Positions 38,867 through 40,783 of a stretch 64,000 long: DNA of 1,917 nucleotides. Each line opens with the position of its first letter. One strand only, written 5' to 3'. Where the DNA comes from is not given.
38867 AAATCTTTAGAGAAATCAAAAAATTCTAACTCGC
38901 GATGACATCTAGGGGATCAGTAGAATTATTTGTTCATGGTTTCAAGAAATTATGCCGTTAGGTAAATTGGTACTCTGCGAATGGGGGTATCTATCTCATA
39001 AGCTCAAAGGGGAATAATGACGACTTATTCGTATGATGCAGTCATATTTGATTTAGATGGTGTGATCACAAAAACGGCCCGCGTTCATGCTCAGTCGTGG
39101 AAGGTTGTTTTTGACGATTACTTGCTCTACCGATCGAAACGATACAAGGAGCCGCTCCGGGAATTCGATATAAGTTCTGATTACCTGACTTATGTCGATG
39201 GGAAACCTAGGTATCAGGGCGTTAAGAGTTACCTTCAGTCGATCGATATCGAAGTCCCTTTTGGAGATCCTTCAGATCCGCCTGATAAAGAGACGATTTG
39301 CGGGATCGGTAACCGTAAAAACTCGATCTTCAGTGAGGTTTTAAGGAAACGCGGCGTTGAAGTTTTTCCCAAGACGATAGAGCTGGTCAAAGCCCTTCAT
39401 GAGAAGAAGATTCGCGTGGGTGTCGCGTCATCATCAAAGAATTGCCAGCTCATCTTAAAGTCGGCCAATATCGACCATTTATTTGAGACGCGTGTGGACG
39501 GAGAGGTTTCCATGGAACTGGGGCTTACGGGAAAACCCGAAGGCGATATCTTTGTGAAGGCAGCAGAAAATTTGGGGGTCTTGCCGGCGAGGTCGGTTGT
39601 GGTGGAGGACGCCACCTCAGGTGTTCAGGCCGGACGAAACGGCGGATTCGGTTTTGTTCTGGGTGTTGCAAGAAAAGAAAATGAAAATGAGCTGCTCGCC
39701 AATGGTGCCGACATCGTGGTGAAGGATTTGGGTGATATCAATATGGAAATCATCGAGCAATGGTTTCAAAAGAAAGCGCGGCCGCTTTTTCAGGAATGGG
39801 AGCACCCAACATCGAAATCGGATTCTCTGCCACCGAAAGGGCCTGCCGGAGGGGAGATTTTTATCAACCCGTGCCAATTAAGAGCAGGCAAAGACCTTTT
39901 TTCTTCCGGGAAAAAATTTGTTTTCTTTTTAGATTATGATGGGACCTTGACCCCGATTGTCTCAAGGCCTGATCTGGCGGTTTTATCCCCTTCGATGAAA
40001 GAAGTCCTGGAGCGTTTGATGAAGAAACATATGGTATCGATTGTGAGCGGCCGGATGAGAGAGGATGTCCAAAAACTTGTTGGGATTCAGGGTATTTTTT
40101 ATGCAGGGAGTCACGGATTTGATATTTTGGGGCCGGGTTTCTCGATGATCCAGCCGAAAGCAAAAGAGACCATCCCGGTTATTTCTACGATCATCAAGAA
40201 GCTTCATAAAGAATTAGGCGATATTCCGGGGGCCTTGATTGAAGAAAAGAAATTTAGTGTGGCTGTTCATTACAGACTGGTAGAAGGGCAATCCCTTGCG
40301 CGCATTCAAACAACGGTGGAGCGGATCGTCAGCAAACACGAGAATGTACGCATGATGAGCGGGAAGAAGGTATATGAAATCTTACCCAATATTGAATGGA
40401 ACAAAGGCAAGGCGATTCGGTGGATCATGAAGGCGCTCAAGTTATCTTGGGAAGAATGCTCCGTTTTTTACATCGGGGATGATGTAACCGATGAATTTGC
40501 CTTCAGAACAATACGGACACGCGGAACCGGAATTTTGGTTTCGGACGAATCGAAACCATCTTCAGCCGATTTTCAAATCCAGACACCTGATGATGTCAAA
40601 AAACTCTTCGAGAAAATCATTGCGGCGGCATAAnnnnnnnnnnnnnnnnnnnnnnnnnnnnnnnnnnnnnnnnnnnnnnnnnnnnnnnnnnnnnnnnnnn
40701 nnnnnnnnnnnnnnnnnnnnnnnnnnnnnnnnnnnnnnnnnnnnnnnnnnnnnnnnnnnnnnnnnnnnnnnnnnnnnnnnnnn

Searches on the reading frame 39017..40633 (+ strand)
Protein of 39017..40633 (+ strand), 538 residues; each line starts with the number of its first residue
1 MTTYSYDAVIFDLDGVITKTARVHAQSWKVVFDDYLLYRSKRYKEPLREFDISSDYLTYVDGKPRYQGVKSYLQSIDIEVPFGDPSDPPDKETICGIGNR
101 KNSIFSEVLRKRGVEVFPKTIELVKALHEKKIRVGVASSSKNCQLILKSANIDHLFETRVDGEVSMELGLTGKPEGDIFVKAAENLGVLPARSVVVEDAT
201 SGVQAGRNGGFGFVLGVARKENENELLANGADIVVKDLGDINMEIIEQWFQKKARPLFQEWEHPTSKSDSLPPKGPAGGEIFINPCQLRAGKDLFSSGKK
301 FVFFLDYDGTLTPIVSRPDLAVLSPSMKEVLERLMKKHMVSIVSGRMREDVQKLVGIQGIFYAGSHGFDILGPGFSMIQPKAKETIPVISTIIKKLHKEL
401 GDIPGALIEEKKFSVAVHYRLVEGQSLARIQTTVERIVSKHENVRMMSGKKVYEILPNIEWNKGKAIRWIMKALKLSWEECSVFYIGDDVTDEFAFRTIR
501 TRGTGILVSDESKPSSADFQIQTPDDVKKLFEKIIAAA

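Call 31: search_protein_families(library=pfam, proteins=[window:39017-40633:+], max_evalue=0.00001)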
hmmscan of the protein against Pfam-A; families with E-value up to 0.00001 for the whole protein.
window:39017-40633:+ (538 aa): 4 families
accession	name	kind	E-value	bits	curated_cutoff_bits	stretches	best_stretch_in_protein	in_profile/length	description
PF02358.22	Trehalose_PPase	-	1.8e-51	175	27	1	304-522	1-232/235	Trehalose-phosphatase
PF00702.32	Hydrolase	-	6.8e-24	85.8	26.4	1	6-210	1-191/191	haloacid dehalogenase-like hydrolase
PF13419.12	HAD_2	-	2.2e-20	74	23.8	1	9-213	1-175/178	Haloacid dehalogenase-like hydrolase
PF08282.18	Hydrolase_3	-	2.3e-06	28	20.9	0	303-355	1-49/255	haloacid dehalogenase-like hydrolase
